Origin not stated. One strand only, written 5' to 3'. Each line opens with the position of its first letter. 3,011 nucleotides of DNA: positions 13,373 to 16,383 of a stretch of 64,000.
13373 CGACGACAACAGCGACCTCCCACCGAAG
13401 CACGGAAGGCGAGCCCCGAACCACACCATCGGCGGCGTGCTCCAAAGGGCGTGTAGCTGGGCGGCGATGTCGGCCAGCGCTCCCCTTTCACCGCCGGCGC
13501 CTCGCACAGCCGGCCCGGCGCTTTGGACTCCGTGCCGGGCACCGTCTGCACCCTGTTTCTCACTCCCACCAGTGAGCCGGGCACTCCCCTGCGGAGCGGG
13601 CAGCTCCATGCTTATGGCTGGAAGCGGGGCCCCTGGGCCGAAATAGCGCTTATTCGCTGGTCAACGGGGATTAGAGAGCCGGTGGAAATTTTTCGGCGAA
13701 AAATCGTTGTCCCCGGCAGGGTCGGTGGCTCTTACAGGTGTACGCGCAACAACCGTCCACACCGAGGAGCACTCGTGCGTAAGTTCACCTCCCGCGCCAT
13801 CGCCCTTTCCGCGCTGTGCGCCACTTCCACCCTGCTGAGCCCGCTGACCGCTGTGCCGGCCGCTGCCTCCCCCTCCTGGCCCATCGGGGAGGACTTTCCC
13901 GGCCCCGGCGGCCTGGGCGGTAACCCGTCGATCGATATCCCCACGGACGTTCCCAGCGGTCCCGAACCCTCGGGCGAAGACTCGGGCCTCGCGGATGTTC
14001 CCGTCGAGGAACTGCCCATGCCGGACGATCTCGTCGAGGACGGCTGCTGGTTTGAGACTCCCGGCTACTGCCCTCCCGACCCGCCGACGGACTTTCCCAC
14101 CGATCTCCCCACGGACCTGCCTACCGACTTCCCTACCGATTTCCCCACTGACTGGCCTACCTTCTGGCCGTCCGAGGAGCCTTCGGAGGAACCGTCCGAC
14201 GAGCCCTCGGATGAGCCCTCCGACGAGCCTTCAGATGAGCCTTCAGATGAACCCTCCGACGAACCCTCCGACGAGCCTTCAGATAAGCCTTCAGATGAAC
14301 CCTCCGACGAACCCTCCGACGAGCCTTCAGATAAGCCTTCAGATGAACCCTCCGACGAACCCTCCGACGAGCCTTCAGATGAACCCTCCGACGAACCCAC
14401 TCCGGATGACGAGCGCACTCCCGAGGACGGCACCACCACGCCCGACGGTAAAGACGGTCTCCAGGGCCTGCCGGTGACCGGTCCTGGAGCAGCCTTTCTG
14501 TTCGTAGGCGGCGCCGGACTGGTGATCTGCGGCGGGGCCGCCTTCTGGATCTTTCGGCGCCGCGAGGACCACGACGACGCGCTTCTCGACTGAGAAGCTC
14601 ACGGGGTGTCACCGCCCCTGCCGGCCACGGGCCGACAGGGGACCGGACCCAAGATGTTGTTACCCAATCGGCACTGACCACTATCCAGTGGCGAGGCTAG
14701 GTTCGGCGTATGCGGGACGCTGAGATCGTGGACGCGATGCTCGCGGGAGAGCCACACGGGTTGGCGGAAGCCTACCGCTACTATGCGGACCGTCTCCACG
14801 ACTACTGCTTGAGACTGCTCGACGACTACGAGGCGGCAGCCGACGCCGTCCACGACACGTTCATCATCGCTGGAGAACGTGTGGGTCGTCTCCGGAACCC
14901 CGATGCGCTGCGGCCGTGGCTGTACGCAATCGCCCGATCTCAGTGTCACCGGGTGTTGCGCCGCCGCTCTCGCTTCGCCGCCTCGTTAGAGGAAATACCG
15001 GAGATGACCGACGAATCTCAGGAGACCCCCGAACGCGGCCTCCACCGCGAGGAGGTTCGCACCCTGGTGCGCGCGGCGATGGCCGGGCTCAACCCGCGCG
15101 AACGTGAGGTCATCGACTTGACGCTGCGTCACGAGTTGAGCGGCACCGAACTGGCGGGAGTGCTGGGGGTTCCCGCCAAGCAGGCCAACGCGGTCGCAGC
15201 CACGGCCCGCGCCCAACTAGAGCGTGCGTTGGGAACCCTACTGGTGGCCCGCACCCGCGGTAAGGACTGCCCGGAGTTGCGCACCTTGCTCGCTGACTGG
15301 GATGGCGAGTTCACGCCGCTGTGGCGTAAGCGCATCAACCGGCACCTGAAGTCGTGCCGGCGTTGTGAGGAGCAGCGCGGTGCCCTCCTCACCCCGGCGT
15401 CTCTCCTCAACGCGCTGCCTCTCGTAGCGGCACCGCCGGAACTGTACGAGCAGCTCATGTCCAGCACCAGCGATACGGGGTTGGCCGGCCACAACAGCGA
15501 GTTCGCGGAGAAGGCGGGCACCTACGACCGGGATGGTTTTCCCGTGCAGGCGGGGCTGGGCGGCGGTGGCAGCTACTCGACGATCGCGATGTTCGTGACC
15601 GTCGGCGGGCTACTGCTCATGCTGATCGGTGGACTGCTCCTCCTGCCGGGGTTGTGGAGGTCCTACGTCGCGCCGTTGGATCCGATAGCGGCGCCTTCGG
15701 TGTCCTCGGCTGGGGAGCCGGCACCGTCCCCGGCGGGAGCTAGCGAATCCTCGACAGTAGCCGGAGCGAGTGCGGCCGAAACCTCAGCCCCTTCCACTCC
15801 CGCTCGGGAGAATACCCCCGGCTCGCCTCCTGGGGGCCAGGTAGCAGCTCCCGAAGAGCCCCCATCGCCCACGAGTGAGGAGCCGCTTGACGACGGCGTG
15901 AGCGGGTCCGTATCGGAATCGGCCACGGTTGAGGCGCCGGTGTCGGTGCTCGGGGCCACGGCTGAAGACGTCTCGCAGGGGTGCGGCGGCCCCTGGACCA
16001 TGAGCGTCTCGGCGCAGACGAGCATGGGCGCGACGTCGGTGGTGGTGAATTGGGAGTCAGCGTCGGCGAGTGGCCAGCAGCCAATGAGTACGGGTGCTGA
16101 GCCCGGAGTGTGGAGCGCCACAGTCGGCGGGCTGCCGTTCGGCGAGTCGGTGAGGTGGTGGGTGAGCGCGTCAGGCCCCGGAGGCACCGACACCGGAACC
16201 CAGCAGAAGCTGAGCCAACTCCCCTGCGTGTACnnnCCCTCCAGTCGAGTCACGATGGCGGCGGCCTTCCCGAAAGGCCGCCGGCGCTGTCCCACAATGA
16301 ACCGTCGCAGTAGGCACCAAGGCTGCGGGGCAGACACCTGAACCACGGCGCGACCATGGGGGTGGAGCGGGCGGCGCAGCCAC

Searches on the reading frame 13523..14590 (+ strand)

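Call 49: search_protein_families(library=pfam, proteins=[window:13523-14590:+], max_evalue=0.001)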
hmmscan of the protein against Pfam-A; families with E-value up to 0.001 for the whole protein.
window:13523-14590:+ (356 aa): 1 family
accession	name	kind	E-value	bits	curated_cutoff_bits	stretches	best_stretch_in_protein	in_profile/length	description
PF04886.17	PT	-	1.4e-19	69.7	26.2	1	259-294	1-36/36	PT disordered repeat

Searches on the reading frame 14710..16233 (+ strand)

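Call 49: search_protein_families(library=pfam, proteins=[window:14710-16233:+], max_evalue=0.001)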
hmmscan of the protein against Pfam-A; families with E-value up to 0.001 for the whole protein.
window:14710-16233:+ (508 aa): 2 families
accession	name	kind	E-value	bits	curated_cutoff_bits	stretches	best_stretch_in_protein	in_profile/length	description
PF04542.20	Sigma70_r2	-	3.3e-10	40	24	1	22-88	2-70/71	Sigma-70 region 2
PF04545.22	Sigma70_r4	-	7.6e-05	22.6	24.1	1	123-157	1-35/50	Sigma-70, region 4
